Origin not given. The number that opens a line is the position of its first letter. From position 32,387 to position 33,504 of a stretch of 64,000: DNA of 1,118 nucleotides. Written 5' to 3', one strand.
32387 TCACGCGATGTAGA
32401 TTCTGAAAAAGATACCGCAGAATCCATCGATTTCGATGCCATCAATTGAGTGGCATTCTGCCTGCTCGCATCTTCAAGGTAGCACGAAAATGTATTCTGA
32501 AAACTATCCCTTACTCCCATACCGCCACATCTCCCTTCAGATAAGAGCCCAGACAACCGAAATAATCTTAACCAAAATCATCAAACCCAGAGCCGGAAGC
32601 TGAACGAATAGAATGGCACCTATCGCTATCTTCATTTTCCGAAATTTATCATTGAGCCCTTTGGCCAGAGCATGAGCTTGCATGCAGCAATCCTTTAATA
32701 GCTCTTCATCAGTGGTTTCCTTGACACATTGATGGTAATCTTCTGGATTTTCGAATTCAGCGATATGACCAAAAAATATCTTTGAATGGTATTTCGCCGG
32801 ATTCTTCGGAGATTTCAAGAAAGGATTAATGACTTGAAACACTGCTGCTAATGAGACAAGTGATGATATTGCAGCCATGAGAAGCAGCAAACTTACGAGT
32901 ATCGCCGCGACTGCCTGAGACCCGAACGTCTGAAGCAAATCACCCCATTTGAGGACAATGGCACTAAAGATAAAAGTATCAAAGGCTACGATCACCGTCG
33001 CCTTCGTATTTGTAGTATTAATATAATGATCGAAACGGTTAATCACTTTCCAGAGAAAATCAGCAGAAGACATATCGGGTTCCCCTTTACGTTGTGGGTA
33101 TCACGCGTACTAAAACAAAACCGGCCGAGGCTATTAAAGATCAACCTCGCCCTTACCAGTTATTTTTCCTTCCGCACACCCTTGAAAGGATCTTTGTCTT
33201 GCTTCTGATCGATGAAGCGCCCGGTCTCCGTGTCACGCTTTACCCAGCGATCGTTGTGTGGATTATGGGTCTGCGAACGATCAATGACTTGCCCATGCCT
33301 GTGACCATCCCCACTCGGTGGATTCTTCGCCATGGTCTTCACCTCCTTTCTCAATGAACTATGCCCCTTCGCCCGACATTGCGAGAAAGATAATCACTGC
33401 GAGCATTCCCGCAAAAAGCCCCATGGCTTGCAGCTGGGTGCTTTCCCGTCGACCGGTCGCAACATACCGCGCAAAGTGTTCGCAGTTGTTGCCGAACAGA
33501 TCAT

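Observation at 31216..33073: Second cyclase cassette: class-III cyclase plus overlapping three-helix membrane protein (Pycsar-like with non-canonical effector)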

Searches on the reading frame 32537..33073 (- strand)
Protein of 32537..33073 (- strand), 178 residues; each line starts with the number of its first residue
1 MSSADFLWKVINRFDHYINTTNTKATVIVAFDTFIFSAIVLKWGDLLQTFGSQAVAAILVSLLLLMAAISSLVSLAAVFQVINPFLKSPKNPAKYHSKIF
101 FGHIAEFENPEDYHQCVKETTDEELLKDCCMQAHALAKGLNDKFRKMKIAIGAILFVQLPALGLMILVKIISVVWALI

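Call 3: search_protein_families(library=pfam, proteins=[window:32537-33073:-], max_evalue=0.1)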
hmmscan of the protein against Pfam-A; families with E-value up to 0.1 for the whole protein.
window:32537-33073:- (178 aa): 1 family
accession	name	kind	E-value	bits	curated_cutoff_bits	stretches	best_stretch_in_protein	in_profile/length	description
PF18967.5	PycTM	-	1.1e-09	39.1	27.2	1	60-155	9-105/107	Pycsar effector protein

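Call 4: search_protein_families(library=padloc, proteins=[window:32537-33073:-], max_evalue=0.1)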
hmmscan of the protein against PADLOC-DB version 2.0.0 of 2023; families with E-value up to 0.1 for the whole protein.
window:32537-33073:- (178 aa): 11 families
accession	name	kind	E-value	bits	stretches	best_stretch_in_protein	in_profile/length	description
PDLC00700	Effector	-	3.5e-40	135.8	1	5-170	6-168/173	2TM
PDLC02364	PycTM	-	8.4e-32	108.8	1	2-171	4-155/160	-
PDLC00678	Effector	-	5.6e-27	93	1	8-174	15-179/184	2TM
PDLC02363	PycTM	-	1.1e-24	85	1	4-167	6-152/154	-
PDLC02365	PycTM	-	1.8e-23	81.6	1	5-170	3-162/165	-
PDLC00711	Effector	-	1.9e-15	55.4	1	10-160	14-152/164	2TM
PDLC00668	Effector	-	6.6e-09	33.9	1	6-175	13-181/184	2TM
PDLC00685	Effector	-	1.1e-07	29.8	1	8-161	22-162/174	2TM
PDLC00691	Effector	-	3.8e-07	28.1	1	10-172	10-172/176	2TM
PDLC00692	Effector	-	7.5e-07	27.2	1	70-169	63-156/167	2TM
PDLC02362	PycTM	-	0.0012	17.6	1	100-155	18-57/74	-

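Call 11: find_homologous_proteins(query=window:32537-33073:-, max_evalue=0.001)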
Query window:32537-33073:- (178 aa): 38 proteins with E <= 0.001 among 263 candidates.
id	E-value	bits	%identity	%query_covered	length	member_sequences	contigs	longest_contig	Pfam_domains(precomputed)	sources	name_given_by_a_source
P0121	9.8e-107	372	97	100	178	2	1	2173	PF18967.6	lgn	-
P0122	2.9e-95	335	85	100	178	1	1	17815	PF18967.6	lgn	-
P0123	3.6e-94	331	84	99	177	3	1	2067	PF18967.6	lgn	-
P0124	3.6e-94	331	84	100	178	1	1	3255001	PF18967.6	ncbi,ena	-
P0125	3.6e-81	289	73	97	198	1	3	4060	PF18967.6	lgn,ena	-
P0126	3.7e-69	250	64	98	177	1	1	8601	PF18967.6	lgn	-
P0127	3.5e-67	243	63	99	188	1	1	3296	PF18967.6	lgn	-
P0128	2.2e-61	225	58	99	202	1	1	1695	PF18967.6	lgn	-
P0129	4.5e-61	224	59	99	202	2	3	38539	PF18967.6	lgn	-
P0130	1.3e-60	222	58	89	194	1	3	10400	PF18967.6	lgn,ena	-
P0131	1.4e-58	216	58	96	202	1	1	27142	PF18967.6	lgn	-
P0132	2.7e-58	215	61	97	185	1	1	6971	PF18967.6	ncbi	-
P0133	1.7e-56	209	54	96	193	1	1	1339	PF18967.6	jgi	-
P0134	8.6e-54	200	52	97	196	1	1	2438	PF18967.6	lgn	-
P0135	5.9e-47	178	50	98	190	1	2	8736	PF18967.6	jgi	jgi:Family of unknown function (DUF5706)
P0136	1.2e-46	177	44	94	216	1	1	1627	PF18967.6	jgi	jgi:Family of unknown function (DUF5706)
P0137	2.6e-45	172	46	96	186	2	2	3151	PF18967.6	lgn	-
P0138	6.4e-45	171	51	94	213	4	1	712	PF18967.6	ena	-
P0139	1.6e-42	163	45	94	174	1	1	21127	PF18967.6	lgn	-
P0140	1.3e-41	160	45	94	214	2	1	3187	PF18967.6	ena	-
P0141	2.2e-41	160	46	94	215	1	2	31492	PF18967.6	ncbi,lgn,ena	-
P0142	5.0e-40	155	46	94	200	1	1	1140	PF18967.6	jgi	-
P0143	1.7e-39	153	46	88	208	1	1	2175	PF18967.6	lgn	-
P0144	3.3e-39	152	46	87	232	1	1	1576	PF18967.6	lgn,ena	-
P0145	5.0e-39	152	44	88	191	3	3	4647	PF18967.6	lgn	-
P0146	3.8e-35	139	44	96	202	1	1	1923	PF18967.6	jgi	jgi:Family of unknown function (DUF5706)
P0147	4.8e-35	139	42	98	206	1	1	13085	PF18967.6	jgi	jgi:hypothetical protein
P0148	8.3e-35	138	43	81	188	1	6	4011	PF18967.6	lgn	-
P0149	3.1e-33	133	48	76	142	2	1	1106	PF18967.6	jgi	-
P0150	2.4e-30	124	36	94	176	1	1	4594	PF18967.6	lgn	-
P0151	2.8e-29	120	39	94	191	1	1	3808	PF18967.6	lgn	-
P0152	1.4e-27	115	35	95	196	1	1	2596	PF18967.6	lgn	-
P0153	1.5e-26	111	37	98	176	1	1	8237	PF18967.6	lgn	-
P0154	2.9e-26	110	48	59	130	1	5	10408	PF18967.6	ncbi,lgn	-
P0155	5.8e-26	109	42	85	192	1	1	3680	PF18967.6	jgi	jgi:hypothetical protein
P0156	1.7e-20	92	38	79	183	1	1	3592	PF18967.6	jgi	jgi:hypothetical protein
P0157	5.1e-20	90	33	83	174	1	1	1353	PF18967.6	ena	-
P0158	2.2e-12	65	42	48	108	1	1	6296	PF18967.6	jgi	jgi:CBS domain containing-hemolysin-like protein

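Call 51: predict_structure(alignment_id=A2)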
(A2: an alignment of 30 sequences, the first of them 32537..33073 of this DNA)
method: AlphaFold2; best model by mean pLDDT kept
length: 178 residues; sequences in the alignment: 30
mean_pLDDT: 89.5   pTM: 0.77
mean pLDDT of the five models: 89.5, 89.4, 88.6, 87.6, 87.5
residues with pLDDT >= 90: 118; 70-90: 47; 50-70: 11; < 50: 2
segments of 3 or more residues with pLDDT < 50: none
pLDDT, mean of each block of 10 residues (from residue 1): 87 92 95 97 92 89 97 95 65 71 87 91 90 89 94 97 95 88
secondary structure, 60 per line:
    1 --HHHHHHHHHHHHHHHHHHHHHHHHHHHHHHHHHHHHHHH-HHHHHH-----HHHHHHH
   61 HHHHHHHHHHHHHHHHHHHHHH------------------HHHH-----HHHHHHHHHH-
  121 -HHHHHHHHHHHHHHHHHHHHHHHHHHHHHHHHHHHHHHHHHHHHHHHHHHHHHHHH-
elements in order: H3-41 H43-48 H54-82 H101-104 H110-119 H122-177

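Call 54: fold_search(model_id=the predicted structure, library=pdb)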
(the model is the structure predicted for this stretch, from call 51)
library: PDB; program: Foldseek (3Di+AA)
matches with E <= 10: 496; with E <= 0.001: 0
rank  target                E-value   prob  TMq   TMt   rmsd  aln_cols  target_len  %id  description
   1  1i4t_B                3.0e-01  0.63  0.35  0.35  10.7       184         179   10  CRYSTAL STRUCTURE ANALYSIS OF RAC1-GMPPNP IN COMPLEX WITH ARFAPTIN (released 2001-05-16)
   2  1i4t_A                3.0e-01  0.54  0.33  0.33  10.5       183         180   10  CRYSTAL STRUCTURE ANALYSIS OF RAC1-GMPPNP IN COMPLEX WITH ARFAPTIN (released 2001-05-16)
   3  8s2p_AAA              3.7e-01  0.57  0.33  0.32  12.2       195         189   10  Crystal structure of Borrelia burgdorferi paralogous family 12 outer surface protein BBH37 (space group p21) (released 2025-03-05)
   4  4dcn_D                3.7e-01  0.23  0.23  0.21  14.4       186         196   10  Crystal Structure Analysis of the Arfaptin2 BAR domain in Complex with ARL1 (released 2012-06-13)
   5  8snb_8E               3.7e-01  0.21  0.20  0.20  20.0       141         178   14  atomic model of sea urchin sperm doublet microtubule (48-nm periodicity) (released 2023-06-28)
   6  1i4l_A                4.1e-01  0.38  0.28  0.28  10.0       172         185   11  CRYSTAL STRUCTURE ANALYSIS OF RAC1-GDP IN COMPLEX WITH ARFAPTIN (P41) (released 2001-05-16)
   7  3o1h_A                4.3e-01  0.28  0.24  0.17  31.1       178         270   10  Crystal Structure of the TorS sensor domain - TorT complex in the presence of TMAO (released 2011-12-21)
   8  1i4d_A                4.9e-01  0.23  0.25  0.24  13.7       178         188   11  CRYSTAL STRUCTURE ANALYSIS OF RAC1-GDP COMPLEXED WITH ARFAPTIN (P21) (released 2001-05-16)
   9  2z0n                  5.5e-01  0.38  0.31  0.25  15.0       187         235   10  Crystal structure of APPL1-BAR domain (released 2008-05-13)
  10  1i49_A                5.5e-01  0.25  0.25  0.23  15.5       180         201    9  CRYSTAL STRUCTURE ANALYSIS OF ARFAPTIN (released 2001-05-16)
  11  7zjr                  5.7e-01  0.15  0.21  0.15  28.9       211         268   13  X-ray structure of the periplasmic region of PilJ from P. aeruginosa (released 2022-04-27)
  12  4nqi_C                6.0e-01  0.47  0.35  0.30  18.2       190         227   13  Structure of the N-terminal I-BAR domain (1-259) of D.Discoideum IBARa (released 2014-02-05)
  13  4nqi_D                6.0e-01  0.47  0.36  0.29  13.6       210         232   12  Structure of the N-terminal I-BAR domain (1-259) of D.Discoideum IBARa (released 2014-02-05)
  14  7ung_B0               6.0e-01  0.15  0.18  0.17  17.8       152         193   13  48-nm repeat of the human respiratory doublet microtubule (released 2022-10-05)
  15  3o1j_A                6.3e-01  0.23  0.24  0.17  31.0       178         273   10  Crystal Structure of the TorS sensor domain - TorT complex in the absence of isopropanol (released 2011-12-21)
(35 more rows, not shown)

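Call 55: search_protein_families(library=ncbifam, proteins=[window:32537-33073:-], max_evalue=0.01)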
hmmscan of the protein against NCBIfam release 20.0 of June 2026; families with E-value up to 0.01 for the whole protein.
window:32537-33073:- (178 aa): 0 families

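Call 65: list_cluster_members(proteins=[P0001, window:32537-33073:-])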
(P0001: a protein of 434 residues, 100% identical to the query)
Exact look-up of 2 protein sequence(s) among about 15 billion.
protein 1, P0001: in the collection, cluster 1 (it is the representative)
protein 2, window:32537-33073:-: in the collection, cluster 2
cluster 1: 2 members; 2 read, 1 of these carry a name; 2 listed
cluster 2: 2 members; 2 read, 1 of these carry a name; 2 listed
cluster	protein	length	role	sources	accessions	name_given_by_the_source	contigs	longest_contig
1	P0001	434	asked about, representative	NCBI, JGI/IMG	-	class 3 adenylate cyclase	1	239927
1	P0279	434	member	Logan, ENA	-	-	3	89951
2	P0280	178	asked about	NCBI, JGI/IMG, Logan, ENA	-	hypothetical protein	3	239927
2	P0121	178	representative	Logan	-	-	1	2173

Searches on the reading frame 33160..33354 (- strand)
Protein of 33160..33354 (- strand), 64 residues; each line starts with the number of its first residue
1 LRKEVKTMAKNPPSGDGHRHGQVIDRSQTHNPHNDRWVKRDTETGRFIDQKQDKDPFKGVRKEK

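Call 55: search_protein_families(library=ncbifam, proteins=[window:33160-33354:-], max_evalue=0.01)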
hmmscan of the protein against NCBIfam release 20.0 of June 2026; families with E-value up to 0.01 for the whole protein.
window:33160-33354:- (64 aa): 0 families

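Call 56: search_protein_families(library=pfam, proteins=[window:33160-33354:-], max_evalue=1)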
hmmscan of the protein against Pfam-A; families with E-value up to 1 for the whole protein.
window:33160-33354:- (64 aa): 0 families

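Call 58: find_homologous_proteins(query=window:33160-33354:-, max_evalue=0.001)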
Query window:33160-33354:- (64 aa): 662 proteins with E <= 0.001 among 662 candidates; the best 120 are listed.
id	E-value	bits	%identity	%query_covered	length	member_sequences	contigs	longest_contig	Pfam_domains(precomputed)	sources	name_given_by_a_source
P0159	2.2e-30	121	89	98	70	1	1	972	-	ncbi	-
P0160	1.6e-27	112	91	89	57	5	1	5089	-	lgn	-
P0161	3.7e-27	111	89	89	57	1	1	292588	-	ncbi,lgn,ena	-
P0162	4.2e-27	111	88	89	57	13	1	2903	-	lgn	-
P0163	5.1e-27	110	89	89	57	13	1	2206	-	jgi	jgi:hypothetical protein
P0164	5.5e-27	110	88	89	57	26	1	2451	-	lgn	-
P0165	1.4e-26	109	81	98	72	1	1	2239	-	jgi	jgi:hypothetical protein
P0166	1.4e-26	109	88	89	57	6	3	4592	-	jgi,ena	jgi:hypothetical protein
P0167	1.9e-26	108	88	89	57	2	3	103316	-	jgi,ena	jgi:hypothetical protein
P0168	4.7e-26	107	81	97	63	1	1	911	-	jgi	jgi:hypothetical protein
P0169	5.8e-26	107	84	89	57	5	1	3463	-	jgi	jgi:hypothetical protein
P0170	8.6e-26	106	86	89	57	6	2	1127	-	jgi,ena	-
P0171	1.0e-25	106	75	100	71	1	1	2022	-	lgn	-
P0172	1.3e-25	106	86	89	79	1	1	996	-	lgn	-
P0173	1.5e-25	106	84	89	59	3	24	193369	-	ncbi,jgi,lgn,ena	jgi:hypothetical protein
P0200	3.7e-24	101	82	89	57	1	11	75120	-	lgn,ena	-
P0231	1.7e-23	99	81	89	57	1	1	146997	-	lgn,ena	-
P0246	4.6e-23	98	81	89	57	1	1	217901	-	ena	-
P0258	6.8e-23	97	79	89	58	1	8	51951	-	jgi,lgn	jgi:hypothetical protein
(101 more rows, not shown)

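Call 59: find_encoding_contigs(protein=P0173, flank=4000, max_places=6)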
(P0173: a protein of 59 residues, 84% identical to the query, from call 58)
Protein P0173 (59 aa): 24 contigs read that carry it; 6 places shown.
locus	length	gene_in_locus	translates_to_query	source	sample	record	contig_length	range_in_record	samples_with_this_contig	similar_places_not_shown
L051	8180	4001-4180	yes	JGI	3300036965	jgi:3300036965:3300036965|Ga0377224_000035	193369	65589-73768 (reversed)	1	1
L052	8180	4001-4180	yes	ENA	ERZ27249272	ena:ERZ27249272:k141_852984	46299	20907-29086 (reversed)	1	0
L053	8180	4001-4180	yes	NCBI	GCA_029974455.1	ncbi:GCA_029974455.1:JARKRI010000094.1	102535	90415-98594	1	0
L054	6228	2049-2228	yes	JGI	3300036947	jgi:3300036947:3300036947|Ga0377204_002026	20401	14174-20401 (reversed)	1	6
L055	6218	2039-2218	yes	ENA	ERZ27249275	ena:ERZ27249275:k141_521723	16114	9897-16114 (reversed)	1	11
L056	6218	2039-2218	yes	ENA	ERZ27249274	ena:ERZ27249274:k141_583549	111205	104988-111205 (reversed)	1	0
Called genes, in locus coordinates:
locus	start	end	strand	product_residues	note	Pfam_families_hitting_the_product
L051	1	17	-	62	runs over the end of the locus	-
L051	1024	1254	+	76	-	-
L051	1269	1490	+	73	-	-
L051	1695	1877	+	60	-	-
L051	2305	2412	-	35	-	-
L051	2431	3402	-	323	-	-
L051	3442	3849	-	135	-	PF12844:HTH_19, PF13560:HTH_31, PF01381:HTH_3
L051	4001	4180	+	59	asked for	-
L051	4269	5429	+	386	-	PF13391:HNH_2 (faint), PF18145:SAVED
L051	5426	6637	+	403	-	PF21654:DncV-like_NTFase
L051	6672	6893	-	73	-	-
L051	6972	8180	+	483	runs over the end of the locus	PF20273:E2-E1mid (faint), PF00899:ThiF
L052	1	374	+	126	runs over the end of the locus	-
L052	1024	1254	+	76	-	-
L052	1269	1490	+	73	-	-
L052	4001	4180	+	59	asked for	-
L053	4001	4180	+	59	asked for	-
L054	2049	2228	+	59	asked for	-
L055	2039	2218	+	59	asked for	-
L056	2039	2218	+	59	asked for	-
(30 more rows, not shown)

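Call 60: find_encoding_contigs(protein=P0161, flank=4000, max_places=3)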
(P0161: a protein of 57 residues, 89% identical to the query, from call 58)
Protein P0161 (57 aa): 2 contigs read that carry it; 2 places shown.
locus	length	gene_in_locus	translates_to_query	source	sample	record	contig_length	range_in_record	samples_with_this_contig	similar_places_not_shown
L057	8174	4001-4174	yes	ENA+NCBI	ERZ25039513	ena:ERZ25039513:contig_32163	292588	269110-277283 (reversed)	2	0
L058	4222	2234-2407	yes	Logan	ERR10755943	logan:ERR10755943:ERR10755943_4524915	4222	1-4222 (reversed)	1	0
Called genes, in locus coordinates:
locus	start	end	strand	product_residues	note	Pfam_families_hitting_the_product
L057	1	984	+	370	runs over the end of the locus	PF09952:AbiEi_2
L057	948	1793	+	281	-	-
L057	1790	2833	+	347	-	PF02518:HATPase_c (weak)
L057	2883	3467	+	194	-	PF14213:DUF4325 (faint)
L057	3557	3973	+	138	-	-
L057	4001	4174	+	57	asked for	-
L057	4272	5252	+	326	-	PF01734:Patatin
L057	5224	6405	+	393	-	PF18144:SMODS, PF21654:DncV-like_NTFase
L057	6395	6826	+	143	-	PF26395:E2-CBASS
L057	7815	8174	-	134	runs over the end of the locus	PF13560:HTH_31 (weak), PF01381:HTH_3, PF13443:HTH_26 (faint)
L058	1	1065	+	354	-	?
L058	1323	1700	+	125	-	-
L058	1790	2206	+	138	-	-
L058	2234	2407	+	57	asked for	-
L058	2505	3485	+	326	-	PF01734:Patatin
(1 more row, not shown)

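Call 61: find_encoding_contigs(protein=P0246, flank=4000, max_places=2)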
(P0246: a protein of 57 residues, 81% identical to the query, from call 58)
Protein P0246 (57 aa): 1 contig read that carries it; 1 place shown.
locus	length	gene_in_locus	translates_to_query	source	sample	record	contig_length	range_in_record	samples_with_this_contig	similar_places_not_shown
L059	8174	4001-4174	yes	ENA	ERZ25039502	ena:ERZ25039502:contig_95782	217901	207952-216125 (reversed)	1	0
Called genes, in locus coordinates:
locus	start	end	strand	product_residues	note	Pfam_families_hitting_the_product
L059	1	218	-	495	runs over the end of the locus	-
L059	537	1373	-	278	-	-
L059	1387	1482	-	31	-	-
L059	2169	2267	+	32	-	-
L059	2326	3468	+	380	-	PF01381:HTH_3, PF12844:HTH_19 (weak), PF13443:HTH_26, PF13560:HTH_31, PF06114:Peptidase_M78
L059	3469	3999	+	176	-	-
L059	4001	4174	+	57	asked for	-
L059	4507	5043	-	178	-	-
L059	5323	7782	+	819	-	PF00070:Pyr_redox (faint), PF00890:FAD_binding_2 (weak), PF01266:DAO, PF01494:FAD_binding_3 (faint), PF16350:FAO_M, PF01571:GCV_T, PF04268:SoxG (weak), PF08669:GCV_T_C, +3 more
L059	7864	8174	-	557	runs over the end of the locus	PF07969:Amidohydro_3, PF01979:Amidohydro_1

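Call 62: find_encoding_contigs(protein=P0231, flank=4000, max_places=2)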
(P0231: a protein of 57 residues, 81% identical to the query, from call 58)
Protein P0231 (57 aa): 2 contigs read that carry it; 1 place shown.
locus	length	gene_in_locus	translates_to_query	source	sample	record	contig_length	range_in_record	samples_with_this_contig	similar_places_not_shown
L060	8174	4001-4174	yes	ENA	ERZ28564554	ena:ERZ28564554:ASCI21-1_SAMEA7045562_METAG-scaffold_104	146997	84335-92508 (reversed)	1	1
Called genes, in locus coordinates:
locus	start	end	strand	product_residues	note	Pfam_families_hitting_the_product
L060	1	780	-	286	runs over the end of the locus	PF14338:Mrr_N, PF04471:Mrr_cat, PF22722:NA-iREase1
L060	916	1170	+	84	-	-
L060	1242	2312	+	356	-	PF02661:Fic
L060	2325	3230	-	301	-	PF06114:Peptidase_M78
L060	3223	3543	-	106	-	PF13560:HTH_31, PF12844:HTH_19, PF13443:HTH_26 (weak), PF01381:HTH_3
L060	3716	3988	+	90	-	-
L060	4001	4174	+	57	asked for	-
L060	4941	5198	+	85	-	-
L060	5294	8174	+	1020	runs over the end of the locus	PF00149:Metallophos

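Call 63: find_encoding_contigs(protein=P0200, flank=4000, max_places=3)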
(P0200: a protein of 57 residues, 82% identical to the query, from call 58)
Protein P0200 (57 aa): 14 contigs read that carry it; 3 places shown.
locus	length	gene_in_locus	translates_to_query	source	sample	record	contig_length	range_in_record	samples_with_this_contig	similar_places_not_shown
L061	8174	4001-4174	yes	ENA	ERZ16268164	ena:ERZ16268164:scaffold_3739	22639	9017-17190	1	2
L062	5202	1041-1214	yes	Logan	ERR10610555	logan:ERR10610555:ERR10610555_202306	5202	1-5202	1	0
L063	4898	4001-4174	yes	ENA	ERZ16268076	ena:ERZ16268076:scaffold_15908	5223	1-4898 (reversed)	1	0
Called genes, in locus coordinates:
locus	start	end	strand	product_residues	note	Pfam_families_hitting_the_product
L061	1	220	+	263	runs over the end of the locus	-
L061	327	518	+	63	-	PF12728:HTH_17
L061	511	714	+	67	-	-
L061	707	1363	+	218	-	-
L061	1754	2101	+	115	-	-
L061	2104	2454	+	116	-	-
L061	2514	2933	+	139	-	-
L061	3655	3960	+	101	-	-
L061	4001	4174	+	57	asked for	-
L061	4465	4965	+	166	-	PF06114:Peptidase_M78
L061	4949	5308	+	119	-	-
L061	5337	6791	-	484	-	PF07693:KAP_NTPase, PF24883:NPHP3_N (faint)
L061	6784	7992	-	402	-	PF13356:Arm-DNA-bind_3, PF00589:Phage_integrase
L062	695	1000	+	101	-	-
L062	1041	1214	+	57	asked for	-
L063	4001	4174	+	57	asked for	-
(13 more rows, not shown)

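Call 64: find_encoding_contigs(protein=P0258, flank=4000, max_places=3)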
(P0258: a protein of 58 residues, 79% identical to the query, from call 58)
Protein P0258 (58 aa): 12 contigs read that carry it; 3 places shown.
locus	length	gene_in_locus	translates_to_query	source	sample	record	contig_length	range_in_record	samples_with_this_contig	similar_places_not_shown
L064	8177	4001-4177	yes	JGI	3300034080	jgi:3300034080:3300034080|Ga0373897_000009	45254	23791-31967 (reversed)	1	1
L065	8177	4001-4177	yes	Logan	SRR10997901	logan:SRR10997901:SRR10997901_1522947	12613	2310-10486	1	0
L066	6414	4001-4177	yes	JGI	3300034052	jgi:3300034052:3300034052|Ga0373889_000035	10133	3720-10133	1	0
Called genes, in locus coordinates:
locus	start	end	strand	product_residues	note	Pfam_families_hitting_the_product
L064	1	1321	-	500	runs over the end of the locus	PF00383:dCMP_cyt_deam_1, PF14437:MafB19-deam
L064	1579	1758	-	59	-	-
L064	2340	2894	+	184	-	-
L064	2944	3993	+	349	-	PF01381:HTH_3, PF13560:HTH_31 (faint), PF06114:Peptidase_M78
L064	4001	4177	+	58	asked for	-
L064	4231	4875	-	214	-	-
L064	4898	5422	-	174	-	-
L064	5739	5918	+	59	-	-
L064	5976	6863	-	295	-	PF13289:SIR2_2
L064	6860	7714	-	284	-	-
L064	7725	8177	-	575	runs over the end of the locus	-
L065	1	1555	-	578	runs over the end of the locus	PF00383:dCMP_cyt_deam_1, PF14437:MafB19-deam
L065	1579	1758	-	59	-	-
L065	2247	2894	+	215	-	-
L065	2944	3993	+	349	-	PF01381:HTH_3, PF13560:HTH_31 (faint), PF06114:Peptidase_M78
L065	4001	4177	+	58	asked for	-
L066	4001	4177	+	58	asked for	-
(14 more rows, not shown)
